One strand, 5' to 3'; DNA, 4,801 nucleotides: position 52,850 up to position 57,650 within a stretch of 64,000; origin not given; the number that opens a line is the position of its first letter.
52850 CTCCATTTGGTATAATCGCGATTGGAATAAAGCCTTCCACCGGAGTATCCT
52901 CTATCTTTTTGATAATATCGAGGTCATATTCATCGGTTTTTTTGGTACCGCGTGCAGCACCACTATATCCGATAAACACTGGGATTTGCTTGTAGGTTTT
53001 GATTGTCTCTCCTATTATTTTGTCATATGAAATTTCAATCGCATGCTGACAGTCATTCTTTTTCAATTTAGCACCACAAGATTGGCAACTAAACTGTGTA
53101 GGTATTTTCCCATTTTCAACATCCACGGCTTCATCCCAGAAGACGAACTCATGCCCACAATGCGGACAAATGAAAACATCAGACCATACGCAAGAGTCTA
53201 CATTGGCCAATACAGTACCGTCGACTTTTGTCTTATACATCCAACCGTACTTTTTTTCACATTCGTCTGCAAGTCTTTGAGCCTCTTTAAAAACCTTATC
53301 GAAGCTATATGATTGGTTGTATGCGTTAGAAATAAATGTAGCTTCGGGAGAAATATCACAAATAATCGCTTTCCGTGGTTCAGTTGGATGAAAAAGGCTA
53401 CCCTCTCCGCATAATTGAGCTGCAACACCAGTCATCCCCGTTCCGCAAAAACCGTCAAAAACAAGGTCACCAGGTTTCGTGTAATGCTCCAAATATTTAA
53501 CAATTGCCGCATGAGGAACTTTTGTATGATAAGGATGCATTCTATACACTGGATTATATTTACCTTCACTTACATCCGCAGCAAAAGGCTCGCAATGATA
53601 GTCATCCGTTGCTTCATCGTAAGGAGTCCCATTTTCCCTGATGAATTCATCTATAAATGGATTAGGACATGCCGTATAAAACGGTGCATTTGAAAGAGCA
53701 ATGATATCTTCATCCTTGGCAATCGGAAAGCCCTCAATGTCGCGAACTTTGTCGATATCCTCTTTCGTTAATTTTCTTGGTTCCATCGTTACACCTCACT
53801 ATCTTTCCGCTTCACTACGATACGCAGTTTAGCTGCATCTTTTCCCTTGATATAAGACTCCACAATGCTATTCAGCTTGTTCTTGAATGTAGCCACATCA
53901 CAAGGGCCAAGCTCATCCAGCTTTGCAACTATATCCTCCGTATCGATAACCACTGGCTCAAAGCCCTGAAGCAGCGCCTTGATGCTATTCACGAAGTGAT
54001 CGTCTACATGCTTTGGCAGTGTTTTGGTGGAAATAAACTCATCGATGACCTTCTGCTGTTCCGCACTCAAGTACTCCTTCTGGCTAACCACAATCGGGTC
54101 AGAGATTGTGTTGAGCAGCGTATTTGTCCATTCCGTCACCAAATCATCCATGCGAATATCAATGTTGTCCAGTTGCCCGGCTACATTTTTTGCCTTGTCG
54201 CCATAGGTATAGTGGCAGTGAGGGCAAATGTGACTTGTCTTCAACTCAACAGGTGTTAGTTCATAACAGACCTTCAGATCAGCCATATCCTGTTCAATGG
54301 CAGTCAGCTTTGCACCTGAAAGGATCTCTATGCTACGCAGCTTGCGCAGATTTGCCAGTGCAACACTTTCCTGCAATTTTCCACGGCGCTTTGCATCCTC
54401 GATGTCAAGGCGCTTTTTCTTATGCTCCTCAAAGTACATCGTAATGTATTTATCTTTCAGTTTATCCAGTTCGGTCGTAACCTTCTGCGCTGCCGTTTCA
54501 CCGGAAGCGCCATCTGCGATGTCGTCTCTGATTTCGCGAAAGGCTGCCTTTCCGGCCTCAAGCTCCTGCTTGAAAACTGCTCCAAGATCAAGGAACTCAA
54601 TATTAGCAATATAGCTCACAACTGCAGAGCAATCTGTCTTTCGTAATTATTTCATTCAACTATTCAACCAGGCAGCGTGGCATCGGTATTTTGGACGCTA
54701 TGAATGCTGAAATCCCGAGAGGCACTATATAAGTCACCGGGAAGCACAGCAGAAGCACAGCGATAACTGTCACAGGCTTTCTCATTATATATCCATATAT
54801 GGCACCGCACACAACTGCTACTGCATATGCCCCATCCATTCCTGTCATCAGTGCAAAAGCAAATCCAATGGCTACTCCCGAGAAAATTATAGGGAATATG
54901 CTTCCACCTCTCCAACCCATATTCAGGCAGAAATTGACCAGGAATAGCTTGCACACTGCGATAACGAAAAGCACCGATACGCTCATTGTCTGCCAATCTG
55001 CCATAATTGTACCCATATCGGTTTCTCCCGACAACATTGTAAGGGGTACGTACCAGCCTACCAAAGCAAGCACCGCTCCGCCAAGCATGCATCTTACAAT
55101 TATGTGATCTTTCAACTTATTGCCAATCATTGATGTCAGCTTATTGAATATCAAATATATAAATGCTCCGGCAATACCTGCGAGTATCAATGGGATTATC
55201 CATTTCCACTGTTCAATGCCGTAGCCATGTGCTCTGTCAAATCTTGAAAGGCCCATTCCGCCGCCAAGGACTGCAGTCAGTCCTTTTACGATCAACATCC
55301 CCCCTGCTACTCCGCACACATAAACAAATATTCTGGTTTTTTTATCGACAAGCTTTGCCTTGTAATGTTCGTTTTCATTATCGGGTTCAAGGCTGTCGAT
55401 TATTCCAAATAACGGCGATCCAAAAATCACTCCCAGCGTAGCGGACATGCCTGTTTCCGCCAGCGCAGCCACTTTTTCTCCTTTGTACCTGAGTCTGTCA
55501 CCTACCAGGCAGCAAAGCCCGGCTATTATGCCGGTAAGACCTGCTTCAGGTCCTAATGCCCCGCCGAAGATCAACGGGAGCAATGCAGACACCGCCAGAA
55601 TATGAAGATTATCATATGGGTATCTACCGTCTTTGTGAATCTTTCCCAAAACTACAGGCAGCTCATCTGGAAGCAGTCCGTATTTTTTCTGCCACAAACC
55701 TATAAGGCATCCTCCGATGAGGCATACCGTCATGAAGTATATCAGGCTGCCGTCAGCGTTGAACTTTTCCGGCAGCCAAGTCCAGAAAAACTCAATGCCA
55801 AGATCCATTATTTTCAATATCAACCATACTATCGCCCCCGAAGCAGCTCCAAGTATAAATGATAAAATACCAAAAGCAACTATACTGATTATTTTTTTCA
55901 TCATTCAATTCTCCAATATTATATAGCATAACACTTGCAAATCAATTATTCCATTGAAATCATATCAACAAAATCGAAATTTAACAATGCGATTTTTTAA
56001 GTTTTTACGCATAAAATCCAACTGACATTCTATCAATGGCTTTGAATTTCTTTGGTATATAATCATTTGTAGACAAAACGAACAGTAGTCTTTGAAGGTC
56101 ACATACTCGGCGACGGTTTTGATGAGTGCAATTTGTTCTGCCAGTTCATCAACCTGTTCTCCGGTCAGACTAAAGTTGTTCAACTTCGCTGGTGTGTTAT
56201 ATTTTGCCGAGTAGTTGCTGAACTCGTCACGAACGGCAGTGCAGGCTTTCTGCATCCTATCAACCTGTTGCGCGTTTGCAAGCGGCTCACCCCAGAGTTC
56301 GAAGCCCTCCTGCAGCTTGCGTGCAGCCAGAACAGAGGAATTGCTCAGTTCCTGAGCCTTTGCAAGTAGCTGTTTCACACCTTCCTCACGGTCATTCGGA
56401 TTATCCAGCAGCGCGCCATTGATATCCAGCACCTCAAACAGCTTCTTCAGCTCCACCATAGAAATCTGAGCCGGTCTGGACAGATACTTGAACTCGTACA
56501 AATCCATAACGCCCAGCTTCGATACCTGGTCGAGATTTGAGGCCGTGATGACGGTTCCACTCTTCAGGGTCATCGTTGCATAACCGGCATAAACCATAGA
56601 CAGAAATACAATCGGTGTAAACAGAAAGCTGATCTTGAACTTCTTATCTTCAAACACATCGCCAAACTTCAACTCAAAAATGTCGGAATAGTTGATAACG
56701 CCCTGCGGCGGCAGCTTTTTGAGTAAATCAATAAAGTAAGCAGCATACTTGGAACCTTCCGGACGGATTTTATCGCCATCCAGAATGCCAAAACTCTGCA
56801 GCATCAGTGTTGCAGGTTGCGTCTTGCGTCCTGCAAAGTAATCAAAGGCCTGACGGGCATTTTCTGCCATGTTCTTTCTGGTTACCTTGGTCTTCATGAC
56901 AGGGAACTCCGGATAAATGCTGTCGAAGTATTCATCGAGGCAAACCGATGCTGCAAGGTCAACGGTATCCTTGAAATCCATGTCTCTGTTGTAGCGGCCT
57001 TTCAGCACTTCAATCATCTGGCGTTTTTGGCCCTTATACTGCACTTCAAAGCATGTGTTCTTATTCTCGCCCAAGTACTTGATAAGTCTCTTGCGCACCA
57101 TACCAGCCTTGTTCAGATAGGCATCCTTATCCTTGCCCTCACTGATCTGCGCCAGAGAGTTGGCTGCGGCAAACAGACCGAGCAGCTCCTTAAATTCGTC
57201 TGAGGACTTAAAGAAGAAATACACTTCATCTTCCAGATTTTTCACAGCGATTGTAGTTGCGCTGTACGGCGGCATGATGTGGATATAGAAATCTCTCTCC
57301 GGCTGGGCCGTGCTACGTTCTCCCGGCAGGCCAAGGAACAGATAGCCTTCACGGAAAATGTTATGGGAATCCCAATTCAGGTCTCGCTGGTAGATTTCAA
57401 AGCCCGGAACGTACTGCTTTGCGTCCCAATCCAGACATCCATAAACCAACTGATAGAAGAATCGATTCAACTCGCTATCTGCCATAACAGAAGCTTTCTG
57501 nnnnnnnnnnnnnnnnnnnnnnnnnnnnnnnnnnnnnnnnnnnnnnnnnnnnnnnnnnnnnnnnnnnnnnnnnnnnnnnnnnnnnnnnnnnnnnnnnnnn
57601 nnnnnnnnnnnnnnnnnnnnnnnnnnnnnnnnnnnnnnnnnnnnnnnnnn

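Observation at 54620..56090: brxC appears split by a ~1.4-kb segment carrying a ClC-type channel gene with its own promoter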

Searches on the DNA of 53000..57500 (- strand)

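Call 7: search_rna_families(source=window, start=53000, end=57500, threshold=evalue, max_evalue=1, show_alignments=2)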
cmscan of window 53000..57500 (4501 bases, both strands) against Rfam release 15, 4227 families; matches with E-value up to 1: 1.
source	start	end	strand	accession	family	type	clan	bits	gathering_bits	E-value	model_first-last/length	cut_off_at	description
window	56950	56997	+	RF04075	mir-1545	Gene; miRNA;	-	22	78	0.18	1-58/58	no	mir-1545 microRNA precursor family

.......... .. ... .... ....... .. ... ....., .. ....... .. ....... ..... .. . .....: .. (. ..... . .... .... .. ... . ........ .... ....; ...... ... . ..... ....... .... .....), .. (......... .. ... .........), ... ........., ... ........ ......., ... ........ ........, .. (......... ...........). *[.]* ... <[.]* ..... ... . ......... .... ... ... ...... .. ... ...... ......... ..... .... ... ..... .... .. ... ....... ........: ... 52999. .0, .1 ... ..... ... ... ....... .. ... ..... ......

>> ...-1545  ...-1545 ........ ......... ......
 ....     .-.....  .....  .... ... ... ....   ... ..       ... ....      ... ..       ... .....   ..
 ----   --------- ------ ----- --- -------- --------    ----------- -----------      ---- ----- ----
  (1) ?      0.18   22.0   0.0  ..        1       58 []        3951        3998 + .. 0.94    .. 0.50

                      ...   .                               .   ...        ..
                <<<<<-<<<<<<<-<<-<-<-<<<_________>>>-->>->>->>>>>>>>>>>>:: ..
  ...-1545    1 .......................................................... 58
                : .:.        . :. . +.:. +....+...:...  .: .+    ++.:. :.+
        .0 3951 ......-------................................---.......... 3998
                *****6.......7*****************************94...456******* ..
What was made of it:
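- On ClC-F fluoride exporters under a fluoride riboswitch: An Rfam E-value scan of 53000-57500 gave no relevant hit (call 7).
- Closest known: ClC / YfeO-like ion-transport proteins of Clostridia. Different: It has no fluoride riboswitch (call 7).
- Rfam gave no relevant match (call 7).
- Tried and rejected: An Rfam scan for a fluoride or other riboswitch found nothing relevant (call 7).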

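Call 10: search_dna_similar(query=window:53700-56400:-, collection=plasmids, mode=near)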
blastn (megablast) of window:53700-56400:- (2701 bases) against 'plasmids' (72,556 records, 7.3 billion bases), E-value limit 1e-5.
No match.

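Call 11: search_dna_similar(query=window:53700-56400:-, collection=phages, mode=near)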
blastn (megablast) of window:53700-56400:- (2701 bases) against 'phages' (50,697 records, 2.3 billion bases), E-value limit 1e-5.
No match.
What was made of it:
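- Tried and rejected: Megablast of 53700-56400 against plasmids and against phages gave no match (calls 10 and 11).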
